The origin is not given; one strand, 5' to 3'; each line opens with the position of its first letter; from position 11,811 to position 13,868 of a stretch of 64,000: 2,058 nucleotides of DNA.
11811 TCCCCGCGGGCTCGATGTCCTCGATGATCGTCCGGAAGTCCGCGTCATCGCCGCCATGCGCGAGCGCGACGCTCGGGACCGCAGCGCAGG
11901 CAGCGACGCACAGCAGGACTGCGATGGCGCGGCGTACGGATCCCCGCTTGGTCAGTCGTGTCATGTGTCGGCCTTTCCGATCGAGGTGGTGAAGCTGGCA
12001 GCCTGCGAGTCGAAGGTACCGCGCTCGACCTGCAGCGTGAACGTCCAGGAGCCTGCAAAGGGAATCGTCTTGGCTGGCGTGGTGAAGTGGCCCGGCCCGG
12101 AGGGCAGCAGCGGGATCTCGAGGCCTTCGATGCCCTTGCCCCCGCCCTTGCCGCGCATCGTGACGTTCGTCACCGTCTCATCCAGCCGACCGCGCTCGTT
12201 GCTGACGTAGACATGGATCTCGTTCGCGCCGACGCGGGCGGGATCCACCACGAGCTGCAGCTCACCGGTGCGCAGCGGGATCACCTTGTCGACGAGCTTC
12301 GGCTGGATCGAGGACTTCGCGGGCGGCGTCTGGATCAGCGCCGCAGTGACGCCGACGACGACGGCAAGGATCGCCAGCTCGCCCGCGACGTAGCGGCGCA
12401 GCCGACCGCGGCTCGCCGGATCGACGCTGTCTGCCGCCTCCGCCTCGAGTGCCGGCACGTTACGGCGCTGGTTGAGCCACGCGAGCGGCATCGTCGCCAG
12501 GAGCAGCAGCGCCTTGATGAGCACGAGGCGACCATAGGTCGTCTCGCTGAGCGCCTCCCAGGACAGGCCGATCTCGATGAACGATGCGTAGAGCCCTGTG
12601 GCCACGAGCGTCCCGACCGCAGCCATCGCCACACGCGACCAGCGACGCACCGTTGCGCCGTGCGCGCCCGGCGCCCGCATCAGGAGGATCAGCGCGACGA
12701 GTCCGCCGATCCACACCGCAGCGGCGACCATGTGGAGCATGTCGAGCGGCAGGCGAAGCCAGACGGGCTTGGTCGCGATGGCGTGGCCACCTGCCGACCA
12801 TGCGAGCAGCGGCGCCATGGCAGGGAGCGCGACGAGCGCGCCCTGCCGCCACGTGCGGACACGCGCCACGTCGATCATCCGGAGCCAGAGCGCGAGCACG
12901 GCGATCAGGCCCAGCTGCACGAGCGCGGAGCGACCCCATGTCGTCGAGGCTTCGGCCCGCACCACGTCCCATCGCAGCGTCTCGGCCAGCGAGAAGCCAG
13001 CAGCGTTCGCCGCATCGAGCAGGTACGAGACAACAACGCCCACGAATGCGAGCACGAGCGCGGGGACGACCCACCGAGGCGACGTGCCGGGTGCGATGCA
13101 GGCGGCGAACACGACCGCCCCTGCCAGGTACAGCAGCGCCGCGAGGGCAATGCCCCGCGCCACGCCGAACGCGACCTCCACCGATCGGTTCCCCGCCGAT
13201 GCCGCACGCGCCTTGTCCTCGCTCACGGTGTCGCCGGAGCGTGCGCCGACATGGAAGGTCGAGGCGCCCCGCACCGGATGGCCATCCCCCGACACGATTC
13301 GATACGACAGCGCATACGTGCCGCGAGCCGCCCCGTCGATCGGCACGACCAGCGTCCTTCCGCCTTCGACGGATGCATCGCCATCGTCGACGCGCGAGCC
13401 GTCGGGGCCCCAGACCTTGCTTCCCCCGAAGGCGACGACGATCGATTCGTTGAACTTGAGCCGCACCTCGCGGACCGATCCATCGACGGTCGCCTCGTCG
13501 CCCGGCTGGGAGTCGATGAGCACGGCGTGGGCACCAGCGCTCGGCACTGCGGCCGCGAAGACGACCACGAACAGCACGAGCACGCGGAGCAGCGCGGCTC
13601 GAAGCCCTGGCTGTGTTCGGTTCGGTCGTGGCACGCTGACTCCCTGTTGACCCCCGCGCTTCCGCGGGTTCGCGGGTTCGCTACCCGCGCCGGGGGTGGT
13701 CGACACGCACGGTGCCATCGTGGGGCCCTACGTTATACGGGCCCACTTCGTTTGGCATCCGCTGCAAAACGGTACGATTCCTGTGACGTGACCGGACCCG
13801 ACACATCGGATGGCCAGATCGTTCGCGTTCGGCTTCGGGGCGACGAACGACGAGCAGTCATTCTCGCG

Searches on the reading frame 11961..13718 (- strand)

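Call 95: search_protein_families(library=pfam, proteins=[window:11961-13718:-], max_evalue=0.001)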
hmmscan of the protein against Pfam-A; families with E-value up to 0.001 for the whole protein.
window:11961-13718:- (585 aa): 2 families
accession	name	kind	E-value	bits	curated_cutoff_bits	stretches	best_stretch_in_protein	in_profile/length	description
PF05425.18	CopD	-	6.6e-22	78.3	32.1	1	355-461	2-105/105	Copper resistance protein D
PF04234.18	CopC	-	9e-20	71.9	23.3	1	64-157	1-92/92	CopC domain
